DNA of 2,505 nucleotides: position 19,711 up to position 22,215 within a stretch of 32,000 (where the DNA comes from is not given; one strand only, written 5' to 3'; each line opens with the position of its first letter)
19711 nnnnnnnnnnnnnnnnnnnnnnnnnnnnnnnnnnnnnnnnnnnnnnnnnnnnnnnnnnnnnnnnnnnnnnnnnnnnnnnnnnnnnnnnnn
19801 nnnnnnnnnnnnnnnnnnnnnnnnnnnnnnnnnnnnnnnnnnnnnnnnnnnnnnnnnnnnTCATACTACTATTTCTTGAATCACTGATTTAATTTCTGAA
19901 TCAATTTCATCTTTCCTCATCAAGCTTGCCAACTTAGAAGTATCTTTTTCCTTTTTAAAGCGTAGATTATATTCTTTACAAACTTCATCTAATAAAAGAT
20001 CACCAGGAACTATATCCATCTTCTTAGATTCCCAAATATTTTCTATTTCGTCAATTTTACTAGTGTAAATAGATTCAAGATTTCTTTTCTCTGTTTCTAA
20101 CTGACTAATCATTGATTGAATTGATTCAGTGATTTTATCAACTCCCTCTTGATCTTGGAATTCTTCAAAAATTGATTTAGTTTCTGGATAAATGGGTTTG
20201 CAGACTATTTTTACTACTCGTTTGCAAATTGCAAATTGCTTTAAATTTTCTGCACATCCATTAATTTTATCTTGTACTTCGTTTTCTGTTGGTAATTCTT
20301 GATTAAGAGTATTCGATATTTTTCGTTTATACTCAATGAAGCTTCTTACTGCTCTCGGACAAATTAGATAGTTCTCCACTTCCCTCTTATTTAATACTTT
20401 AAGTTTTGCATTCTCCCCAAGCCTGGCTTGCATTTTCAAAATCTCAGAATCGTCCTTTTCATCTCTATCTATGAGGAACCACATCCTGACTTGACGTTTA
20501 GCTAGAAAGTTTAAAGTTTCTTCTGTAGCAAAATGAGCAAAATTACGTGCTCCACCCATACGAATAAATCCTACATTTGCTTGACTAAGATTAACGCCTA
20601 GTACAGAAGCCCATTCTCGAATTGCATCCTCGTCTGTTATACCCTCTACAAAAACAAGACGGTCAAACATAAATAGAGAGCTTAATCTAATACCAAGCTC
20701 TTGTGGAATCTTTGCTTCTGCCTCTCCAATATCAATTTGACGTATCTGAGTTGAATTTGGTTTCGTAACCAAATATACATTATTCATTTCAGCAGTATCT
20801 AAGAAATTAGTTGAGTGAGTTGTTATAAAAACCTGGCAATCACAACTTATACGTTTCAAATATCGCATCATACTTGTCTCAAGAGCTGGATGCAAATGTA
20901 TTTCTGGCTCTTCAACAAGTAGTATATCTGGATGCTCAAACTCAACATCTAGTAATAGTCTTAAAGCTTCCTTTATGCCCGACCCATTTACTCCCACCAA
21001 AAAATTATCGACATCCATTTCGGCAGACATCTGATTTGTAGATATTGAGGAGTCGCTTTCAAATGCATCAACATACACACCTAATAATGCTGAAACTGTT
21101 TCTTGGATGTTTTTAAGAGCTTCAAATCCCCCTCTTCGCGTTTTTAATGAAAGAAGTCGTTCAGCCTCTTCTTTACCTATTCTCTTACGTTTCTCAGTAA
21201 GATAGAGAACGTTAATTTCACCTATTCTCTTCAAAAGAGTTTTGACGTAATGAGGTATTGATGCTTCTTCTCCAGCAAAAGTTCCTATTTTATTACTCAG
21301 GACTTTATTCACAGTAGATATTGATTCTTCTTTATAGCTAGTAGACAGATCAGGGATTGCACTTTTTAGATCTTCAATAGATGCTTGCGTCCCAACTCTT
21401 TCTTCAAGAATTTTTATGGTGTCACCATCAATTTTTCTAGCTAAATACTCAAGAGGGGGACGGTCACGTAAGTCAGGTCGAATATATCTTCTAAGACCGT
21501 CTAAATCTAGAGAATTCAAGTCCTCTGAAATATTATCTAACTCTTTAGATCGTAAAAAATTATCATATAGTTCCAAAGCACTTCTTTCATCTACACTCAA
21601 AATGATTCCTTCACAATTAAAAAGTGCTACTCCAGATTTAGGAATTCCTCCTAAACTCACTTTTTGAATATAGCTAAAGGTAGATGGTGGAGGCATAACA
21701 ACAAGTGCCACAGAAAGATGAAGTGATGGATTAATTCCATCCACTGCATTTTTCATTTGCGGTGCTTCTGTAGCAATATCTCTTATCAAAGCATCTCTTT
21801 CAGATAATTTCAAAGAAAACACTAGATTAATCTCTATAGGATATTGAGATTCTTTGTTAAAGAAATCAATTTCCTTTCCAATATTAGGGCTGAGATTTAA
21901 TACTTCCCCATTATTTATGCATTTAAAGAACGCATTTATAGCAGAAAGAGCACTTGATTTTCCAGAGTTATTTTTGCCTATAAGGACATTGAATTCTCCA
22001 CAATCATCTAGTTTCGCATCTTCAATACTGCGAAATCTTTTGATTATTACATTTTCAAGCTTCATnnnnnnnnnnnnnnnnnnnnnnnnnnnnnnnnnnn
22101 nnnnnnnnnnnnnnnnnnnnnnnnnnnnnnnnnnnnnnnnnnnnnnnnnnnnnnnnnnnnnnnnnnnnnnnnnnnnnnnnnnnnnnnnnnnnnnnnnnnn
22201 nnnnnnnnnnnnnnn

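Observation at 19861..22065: Stand-alone 734-aa OLD-family ATPase-Toprim protein as the integrase-proximal cassette: single-gene anti-phage candidate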

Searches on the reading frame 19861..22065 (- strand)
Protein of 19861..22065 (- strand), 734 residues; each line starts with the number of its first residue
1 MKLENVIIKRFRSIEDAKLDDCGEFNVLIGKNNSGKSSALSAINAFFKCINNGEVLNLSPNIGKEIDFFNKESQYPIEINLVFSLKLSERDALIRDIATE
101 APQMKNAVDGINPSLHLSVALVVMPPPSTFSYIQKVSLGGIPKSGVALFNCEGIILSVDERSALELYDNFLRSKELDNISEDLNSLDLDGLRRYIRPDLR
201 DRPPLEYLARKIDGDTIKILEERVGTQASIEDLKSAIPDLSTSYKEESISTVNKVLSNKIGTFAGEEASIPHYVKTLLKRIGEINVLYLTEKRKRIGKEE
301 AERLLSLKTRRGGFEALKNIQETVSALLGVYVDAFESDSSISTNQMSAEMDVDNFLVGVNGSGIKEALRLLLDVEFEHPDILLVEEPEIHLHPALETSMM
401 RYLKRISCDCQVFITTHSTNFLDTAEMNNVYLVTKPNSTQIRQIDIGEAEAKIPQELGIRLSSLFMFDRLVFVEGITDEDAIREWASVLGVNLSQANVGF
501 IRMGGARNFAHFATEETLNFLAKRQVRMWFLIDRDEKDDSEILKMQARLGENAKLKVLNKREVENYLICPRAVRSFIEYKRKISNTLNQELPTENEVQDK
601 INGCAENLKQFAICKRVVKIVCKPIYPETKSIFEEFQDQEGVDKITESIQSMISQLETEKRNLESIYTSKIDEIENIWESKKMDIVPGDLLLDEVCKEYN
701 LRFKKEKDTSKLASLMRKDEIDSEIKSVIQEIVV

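Call 3: search_protein_families(library=pfam, proteins=[window:19861-22065:-], max_evalue=1)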
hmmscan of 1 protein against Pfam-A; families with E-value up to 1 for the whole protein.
window:19861-22065:- (734 aa): 14 families
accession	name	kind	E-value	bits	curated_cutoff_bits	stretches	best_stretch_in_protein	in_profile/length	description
PF13175.12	AAA_15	-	6.7e-25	88.9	32.1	1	1-421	1-373/374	AAA ATPase domain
PF13304.12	AAA_21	-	1.9e-18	68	27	2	216-423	128-304/304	AAA domain, putative AbiEii toxin, Type IV TA system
PF11398.14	DUF2813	-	7e-09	36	21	2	380-444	285-348/372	Protein of unknown function (DUF2813)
PF02463.25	SMC_N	-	7.8e-08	32.4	40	2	3-44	2-45/220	RecF/RecN/SMC N terminal domain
PF20469.4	OLD-like_TOPRIM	-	4.7e-06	27.5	23.2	1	466-513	2-50/67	Overcoming lysogenization defect protein-like, TOPRIM domain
PF13514.12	AAA_27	-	0.00057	20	22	1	1-47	1-50/206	AAA domain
PF13476.12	AAA_23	-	0.0013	19.8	27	1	6-46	2-42/201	AAA domain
PF00005.33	ABC_tran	-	0.0089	17.1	25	1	23-83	11-65/137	ABC transporter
PF08649.15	DASH_Dad1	-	0.021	15.4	31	0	89-120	5-36/55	DASH complex subunit Dad1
PF13555.12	AAA_29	-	0.022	15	27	1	12-47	13-46/61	P-loop containing region of AAA domain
PF11536.14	DUF3226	-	0.039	14.2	27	1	469-551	2-83/208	Protein of unknown function (DUF3226)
PF09164.15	VitD-bind_III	-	0.13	12.7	27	1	575-597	10-32/65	Vitamin D binding protein, domain III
PF18330.7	Lig_C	-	0.23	11.9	25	0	694-728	62-96/125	Ligase Pab1020 C-terminal region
PF23945.1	DUF7279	-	0.48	10.8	24.5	1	402-443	3-44/53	Family of unknown function (DUF7279)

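Call 4: search_protein_families(library=padloc, proteins=[window:19861-22065:-], max_evalue=1)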
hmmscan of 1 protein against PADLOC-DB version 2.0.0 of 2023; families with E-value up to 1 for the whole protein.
window:19861-22065:- (734 aa): 135 families (the best 25 are shown)
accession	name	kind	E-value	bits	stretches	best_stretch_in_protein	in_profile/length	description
PDLC02981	AriAB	-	1.3e-34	118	2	380-730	332-688/694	-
PDLC02979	AriA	-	5.7e-31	106.6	1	1-421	1-372/373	-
PDLC00096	GajA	-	4.1e-26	89.9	2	375-555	284-473/630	AAA ATPase domain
PDLC00071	GajA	-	3.2e-25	87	2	382-513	277-417/588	AAA ATPase domain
PDLC00091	GajA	-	6.8e-25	85.9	2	374-541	292-475/627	AAA ATPase domain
PDLC03878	NsnB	-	1.4e-24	85.5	1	3-444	2-303/345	-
PDLC02358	Old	-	2.5e-24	84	2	378-511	284-429/578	Old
PDLC00069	GajA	-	5.4e-24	82.6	2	381-671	337-643/687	AAA ATPase domain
PDLC00094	GajA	-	8.8e-24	81.9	2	374-606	296-525/569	AAA ATPase domain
PDLC00067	GajA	-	3.1e-22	76.8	2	381-594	307-522/604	AAA ATPase domain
PDLC00099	GajA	-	1.1e-21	75.4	2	370-539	290-464/626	AAA ATPase domain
PDLC02915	ATPase-Toprim_I-B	-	1.9e-20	71.2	2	370-480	248-361/623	-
PDLC02980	AriA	-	2.2e-20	71.8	2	226-423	138-304/304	-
PDLC04168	GajA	-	4.9e-20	69.7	2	377-616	275-506/570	-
PDLC00083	GajA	-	7.8e-20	68.8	2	381-541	296-479/639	AAA ATPase domain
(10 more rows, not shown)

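Call 5: search_protein_families(library=ncbifam, proteins=[window:19861-22065:-], max_evalue=1)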
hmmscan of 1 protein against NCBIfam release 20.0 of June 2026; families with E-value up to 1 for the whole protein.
window:19861-22065:- (734 aa): 24 families
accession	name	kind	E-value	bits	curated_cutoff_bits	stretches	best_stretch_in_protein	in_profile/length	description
NF038234.1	retron_eff_Eco8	equivalog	2.7e-14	52.7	250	2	1-62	1-60/679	retron Eco8 family effector endonuclease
NF047739.1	antiphage_MADS3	equivalog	3.1e-11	43.1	420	2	377-438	335-395/427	methylation-associated defense system AAA family ATPase MAD3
NF041760.1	PtuA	equivalog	4.3e-11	42.4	500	2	380-440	378-437/524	retron Ec78 anti-phage system effector ATPase PtuA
TIGR00611.2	recf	equivalog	4.4e-06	26.1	172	1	4-45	2-43/339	DNA replication/repair protein RecF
NF003034.1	PRK03918.1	equivalog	4.7e-06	24.9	700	1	1-48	1-48/878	DNA double-strand break repair ATPase Rad50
TIGR02315.1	ABC_phnC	equivalog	6.5e-05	22.5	266.1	2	22-65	27-69/243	phosphonate ABC transporter ATP-binding protein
TIGR04435.1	restrict_AAA_1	hypoth_equivalog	6.6e-05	21.8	300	2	10-98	24-116/568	restriction system-associated AAA family ATPase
TIGR04521.1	ECF_ATPase_2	equivalog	9e-05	21.7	330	2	23-83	31-90/279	energy-coupling factor transporter ATPase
NF010166.0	PRK13646.1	equivalog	0.00055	19.3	458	1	378-429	163-214/286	energy-coupling factor transporter ATPase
TIGR02673.1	FtsE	equivalog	0.00097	18.9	264.85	1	377-432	154-210/214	cell division ATP-binding protein FtsE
NF041034.1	Rad50_Sulf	equivalog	0.0022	15.9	1000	1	1-44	1-44/872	DNA double-strand break repair ATPase Rad50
NF010158.0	PRK13637.1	equivalog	0.0059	15.7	390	0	22-56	32-65/287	energy-coupling factor transporter ATPase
TIGR03411.1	urea_trans_UrtD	equivalog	0.0062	16.2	304.1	0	376-426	159-209/242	urea ABC transporter ATP-binding protein UrtD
TIGR02857.1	CydD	equivalog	0.0085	15.1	435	1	377-425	475-523/529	thiol reductant ABC exporter subunit CydD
NF007027.0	PRK09493.1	equivalog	0.012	15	379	1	21-56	25-59/240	glutamine ABC transporter ATP-binding protein GlnQ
NF041035.1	Rad50_Halo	equivalog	0.063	11.6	1000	1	1-43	1-43/883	DNA double-strand break repair ATPase Rad50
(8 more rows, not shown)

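Call 9: search_solved_structures(query=window:19861-22065:-, max_evalue=1, show_alignments=3)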
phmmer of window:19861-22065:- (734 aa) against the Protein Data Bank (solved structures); distinct sequences matched with E-value up to 1: 34.
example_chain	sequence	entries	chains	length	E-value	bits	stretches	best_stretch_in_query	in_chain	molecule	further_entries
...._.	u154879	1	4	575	1.7e-07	33.2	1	381-565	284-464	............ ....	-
8jq9_B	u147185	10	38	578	1.8e-07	33.1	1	381-565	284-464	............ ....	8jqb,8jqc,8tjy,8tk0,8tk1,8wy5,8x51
8j4t_A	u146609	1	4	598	2e-07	32.9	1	381-565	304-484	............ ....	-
8sm3_A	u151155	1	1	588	5.5e-07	31.5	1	381-565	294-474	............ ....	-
8u7i_A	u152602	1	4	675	1.1e-06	30.5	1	381-565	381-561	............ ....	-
23or_B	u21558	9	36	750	7.4e-06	27.8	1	1-58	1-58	Retron Eco8 OLD nuclease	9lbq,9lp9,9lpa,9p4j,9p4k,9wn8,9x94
6p74_A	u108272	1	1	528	1.3e-05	27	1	377-442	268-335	Putative ATP-dependent endonuclease of the OLD family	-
4nck_A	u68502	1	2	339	9.4e-05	24.1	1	1-43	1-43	DNA double-strand break repair Rad50 ATPase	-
9vkz_A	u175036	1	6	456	0.00036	22.2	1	368-428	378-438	Retron Ec78 probable ATPase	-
3qkt_A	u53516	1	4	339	0.0005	21.8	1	1-43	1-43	DNA double-strand break repair rad50 ATPase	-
3qku_A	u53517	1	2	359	0.0005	21.7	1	1-43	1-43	DNA double-strand break repair rad50 ATPase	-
9vh1_D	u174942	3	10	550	0.00051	21.7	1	368-428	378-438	Retron Ec78 probable ATPase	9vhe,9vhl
4nch_A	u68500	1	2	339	0.00052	21.7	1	1-43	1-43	DNA double-strand break repair Rad50 ATPase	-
4nci_A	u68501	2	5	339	0.00081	21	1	1-43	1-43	DNA double-strand break repair Rad50 ATPase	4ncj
9kjx_B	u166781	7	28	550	0.00094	20.8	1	368-428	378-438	AAA family ATPase | Retron I-A effector PtuA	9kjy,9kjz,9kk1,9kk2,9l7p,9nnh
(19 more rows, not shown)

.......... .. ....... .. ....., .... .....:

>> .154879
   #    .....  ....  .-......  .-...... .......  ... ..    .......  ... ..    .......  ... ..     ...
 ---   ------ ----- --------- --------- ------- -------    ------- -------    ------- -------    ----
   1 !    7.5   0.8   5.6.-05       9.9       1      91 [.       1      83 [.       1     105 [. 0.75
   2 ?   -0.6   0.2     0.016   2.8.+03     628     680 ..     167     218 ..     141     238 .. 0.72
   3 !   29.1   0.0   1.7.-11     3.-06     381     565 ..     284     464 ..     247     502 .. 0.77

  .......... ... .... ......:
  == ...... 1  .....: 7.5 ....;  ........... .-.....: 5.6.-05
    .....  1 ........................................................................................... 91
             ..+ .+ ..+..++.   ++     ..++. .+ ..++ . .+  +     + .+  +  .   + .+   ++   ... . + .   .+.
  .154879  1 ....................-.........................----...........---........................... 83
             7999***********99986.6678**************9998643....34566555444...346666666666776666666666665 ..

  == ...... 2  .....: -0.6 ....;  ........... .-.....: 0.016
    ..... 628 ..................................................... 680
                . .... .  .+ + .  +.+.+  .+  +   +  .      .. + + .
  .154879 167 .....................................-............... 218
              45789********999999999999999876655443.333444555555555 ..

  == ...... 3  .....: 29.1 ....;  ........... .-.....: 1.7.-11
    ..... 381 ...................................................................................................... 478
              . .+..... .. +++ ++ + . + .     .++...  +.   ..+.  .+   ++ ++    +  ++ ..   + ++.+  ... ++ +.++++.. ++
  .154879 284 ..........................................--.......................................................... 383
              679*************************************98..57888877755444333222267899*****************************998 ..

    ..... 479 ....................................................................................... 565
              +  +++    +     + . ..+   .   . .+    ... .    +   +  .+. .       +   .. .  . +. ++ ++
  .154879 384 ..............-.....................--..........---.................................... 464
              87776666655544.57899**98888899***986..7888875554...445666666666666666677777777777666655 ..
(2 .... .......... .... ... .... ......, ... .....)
